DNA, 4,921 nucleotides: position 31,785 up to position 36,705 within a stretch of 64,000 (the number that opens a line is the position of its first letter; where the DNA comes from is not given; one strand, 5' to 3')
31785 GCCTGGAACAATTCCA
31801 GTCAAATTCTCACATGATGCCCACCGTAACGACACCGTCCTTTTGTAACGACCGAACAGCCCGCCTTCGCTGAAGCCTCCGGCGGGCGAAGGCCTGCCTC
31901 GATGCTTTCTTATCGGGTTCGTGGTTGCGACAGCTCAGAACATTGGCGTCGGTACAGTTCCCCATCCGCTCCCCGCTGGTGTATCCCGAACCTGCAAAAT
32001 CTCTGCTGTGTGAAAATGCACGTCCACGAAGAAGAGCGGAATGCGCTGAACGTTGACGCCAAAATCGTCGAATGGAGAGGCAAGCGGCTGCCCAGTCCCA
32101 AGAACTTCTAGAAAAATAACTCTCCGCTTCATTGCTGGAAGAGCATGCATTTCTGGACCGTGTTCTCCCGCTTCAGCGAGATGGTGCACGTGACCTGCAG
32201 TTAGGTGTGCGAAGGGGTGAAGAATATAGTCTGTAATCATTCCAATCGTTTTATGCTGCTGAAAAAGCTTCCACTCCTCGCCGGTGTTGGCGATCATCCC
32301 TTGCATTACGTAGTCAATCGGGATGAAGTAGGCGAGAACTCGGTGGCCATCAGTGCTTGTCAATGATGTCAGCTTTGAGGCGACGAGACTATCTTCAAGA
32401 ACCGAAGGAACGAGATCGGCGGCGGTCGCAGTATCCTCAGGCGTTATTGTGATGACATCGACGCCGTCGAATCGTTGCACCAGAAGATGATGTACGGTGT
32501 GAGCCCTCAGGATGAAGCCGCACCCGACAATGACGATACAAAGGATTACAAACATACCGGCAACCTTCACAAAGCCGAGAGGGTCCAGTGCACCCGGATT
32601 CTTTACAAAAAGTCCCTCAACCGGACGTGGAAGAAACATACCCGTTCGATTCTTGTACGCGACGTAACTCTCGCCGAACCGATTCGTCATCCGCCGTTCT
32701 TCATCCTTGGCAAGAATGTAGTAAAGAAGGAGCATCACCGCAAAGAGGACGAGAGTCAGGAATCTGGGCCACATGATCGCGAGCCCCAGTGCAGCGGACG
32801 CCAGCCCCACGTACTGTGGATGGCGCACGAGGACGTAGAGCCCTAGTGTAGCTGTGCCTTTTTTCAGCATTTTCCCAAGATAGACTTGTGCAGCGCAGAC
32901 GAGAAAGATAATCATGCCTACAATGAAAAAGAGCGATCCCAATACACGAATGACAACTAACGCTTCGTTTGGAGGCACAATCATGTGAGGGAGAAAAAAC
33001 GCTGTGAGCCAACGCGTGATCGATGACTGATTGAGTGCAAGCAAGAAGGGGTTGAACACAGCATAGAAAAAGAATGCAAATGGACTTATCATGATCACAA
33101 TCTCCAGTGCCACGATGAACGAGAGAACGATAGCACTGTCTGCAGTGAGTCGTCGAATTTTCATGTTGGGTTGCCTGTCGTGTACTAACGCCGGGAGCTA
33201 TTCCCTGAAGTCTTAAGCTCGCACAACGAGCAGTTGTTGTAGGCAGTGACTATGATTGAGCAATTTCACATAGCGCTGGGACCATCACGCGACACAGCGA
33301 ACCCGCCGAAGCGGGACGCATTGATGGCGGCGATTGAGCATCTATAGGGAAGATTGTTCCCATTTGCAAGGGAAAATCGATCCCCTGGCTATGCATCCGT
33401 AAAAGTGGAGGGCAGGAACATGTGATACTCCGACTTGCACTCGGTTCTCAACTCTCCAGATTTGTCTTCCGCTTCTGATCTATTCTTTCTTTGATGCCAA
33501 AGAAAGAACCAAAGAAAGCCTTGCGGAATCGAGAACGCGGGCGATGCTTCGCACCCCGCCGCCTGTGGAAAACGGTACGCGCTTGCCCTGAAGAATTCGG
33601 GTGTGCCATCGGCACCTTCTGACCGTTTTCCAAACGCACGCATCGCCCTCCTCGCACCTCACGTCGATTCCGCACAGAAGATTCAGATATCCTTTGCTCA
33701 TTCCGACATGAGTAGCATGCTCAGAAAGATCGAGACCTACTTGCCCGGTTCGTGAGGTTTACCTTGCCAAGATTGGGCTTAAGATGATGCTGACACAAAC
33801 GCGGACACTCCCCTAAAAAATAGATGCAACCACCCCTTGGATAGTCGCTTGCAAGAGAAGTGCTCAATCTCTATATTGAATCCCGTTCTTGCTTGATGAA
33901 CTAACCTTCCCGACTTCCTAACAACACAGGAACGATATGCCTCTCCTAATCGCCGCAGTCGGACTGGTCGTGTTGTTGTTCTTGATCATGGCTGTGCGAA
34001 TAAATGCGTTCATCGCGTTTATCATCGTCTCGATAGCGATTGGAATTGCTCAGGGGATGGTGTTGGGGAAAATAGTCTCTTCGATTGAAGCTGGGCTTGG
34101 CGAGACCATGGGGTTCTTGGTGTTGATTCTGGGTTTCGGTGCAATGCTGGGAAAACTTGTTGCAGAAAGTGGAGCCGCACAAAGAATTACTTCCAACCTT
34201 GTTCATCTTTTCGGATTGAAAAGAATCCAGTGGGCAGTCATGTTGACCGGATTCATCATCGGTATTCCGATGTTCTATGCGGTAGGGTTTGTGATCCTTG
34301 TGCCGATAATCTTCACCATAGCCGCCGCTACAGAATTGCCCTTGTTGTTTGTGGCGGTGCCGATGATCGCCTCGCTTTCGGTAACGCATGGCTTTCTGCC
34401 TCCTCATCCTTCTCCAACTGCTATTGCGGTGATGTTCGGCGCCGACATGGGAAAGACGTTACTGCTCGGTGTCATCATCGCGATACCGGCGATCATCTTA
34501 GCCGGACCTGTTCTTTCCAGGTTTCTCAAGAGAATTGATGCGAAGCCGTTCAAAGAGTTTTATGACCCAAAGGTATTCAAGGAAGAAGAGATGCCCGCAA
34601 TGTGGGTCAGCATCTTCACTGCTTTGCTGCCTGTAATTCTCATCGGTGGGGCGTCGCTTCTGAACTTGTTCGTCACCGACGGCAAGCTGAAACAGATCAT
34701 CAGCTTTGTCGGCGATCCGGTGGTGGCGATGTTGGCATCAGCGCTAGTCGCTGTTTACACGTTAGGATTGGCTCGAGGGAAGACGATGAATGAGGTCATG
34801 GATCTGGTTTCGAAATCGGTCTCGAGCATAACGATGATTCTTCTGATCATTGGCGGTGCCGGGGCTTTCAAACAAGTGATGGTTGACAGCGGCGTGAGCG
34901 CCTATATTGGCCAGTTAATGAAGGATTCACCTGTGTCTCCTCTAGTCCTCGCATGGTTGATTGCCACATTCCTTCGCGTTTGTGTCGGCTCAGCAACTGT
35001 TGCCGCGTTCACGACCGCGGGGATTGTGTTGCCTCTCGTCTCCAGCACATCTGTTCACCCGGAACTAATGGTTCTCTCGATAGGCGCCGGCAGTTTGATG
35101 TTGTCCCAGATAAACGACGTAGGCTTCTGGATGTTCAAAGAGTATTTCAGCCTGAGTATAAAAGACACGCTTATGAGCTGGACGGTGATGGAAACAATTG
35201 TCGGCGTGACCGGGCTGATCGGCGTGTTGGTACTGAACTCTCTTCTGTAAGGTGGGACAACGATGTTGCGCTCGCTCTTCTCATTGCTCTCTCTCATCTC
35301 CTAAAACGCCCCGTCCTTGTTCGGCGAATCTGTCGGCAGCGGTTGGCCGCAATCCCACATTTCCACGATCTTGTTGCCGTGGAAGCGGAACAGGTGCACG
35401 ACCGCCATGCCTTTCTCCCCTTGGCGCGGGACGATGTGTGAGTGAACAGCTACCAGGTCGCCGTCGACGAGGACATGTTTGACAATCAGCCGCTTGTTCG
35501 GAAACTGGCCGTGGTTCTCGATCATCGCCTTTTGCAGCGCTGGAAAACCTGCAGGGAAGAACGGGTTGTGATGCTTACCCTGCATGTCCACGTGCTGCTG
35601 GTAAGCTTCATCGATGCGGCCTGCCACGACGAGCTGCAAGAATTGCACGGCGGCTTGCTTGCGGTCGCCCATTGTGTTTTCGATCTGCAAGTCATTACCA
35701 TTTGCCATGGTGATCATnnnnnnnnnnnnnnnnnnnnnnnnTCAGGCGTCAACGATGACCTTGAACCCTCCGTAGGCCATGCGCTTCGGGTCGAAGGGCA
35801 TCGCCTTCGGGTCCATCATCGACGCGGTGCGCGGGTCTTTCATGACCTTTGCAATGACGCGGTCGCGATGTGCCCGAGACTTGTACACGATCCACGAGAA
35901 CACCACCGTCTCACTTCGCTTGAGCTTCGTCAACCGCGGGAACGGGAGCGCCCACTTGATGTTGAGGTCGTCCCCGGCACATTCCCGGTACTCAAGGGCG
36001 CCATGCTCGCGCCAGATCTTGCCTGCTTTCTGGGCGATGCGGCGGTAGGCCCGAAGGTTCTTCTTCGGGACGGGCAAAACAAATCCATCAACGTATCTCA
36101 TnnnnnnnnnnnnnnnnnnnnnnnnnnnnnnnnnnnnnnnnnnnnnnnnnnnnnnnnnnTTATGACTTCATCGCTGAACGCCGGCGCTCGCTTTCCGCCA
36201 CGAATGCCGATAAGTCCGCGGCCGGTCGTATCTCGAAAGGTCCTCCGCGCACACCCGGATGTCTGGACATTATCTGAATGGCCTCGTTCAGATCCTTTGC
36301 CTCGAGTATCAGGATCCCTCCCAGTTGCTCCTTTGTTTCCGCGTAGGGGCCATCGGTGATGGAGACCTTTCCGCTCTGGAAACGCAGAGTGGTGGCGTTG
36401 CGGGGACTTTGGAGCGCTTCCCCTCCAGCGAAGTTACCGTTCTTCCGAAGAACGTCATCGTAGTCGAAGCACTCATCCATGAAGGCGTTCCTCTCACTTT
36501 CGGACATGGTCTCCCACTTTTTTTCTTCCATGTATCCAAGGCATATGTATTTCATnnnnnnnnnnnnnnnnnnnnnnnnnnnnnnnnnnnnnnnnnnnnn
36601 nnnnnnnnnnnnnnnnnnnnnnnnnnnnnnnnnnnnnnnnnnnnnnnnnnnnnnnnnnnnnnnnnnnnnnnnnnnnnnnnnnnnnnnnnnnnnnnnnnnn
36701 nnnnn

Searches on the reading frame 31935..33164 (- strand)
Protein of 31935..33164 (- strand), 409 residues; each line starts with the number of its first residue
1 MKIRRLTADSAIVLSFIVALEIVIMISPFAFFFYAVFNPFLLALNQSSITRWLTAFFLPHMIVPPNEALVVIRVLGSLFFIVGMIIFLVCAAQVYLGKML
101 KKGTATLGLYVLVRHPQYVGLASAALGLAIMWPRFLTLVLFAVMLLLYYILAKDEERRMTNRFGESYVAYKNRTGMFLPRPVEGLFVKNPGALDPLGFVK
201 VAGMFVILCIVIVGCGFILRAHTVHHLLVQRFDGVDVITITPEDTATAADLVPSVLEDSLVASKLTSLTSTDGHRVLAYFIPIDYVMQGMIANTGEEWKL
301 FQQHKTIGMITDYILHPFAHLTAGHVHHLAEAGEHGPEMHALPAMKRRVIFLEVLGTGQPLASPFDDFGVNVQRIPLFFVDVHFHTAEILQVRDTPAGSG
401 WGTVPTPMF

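Call 51: search_protein_families(library=pfam, proteins=[window:31935-33164:-], max_evalue=0.001)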
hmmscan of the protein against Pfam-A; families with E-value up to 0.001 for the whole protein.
window:31935-33164:- (409 aa): 3 families
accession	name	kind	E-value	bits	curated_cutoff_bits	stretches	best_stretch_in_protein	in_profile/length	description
PF04191.18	PEMT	-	1e-08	35.9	25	1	91-164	26-103/105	Phospholipid methyltransferase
PF04140.19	ICMT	-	0.00019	22.2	24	1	105-160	36-94/95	Isoprenylcysteine carboxyl methyltransferase (ICMT) family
PF06966.17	DUF1295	-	0.00023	21.2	20.4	1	55-174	100-235/235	Protein of unknown function (DUF1295)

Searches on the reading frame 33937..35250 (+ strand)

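Call 51: search_protein_families(library=pfam, proteins=[window:33937-35250:+], max_evalue=0.001)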
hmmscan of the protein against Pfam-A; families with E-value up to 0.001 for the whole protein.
window:33937-35250:+ (437 aa): 3 families
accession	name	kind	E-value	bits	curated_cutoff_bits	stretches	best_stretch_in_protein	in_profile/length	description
PF02447.22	GntP_permease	-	2.7e-159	531.1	22.5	1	1-434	1-438/440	GntP family permease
PF03600.22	CitMHS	-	6.9e-18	65.3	31.9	1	16-383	24-336/336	Citrate transporter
PF06808.19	DctM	-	0.00029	20.2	23.8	1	143-376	135-352/413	Tripartite ATP-independent periplasmic transporter, DctM component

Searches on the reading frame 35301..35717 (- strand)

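Call 51: search_protein_families(library=pfam, proteins=[window:35301-35717:-], max_evalue=0.001)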
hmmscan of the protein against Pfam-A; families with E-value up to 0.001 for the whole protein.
window:35301-35717:- (138 aa): 2 families
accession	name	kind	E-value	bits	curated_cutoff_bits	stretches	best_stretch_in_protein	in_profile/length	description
PF12680.13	SnoaL_2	-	1.1e-07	32.8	27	1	25-120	3-102/102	SnoaL-like domain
PF07366.18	SnoaL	-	5e-06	26.8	28.4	1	38-125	18-118/126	SnoaL-like polyketide cyclase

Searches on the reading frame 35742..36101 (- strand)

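Call 51: search_protein_families(library=pfam, proteins=[window:35742-36101:-], max_evalue=0.001)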
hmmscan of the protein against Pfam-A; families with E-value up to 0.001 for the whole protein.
window:35742-36101:- (119 aa): 1 family
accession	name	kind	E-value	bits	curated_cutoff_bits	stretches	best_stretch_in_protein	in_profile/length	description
PF07237.17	DUF1428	-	8.6e-39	132.3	27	1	3-104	2-101/102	Protein of unknown function (DUF1428)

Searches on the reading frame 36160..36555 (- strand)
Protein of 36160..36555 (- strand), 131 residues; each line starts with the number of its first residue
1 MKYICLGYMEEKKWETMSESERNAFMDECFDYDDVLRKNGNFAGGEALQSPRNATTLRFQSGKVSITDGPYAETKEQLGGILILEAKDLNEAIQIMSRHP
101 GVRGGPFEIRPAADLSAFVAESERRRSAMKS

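Call 51: search_protein_families(library=pfam, proteins=[window:36160-36555:-], max_evalue=0.001)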
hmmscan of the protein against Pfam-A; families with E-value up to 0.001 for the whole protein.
window:36160-36555:- (131 aa): 1 family
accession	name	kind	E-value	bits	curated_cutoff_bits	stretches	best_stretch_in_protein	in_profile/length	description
PF03795.20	YCII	-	4.1e-20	72.5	24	1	1-111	1-90/95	YCII-related domain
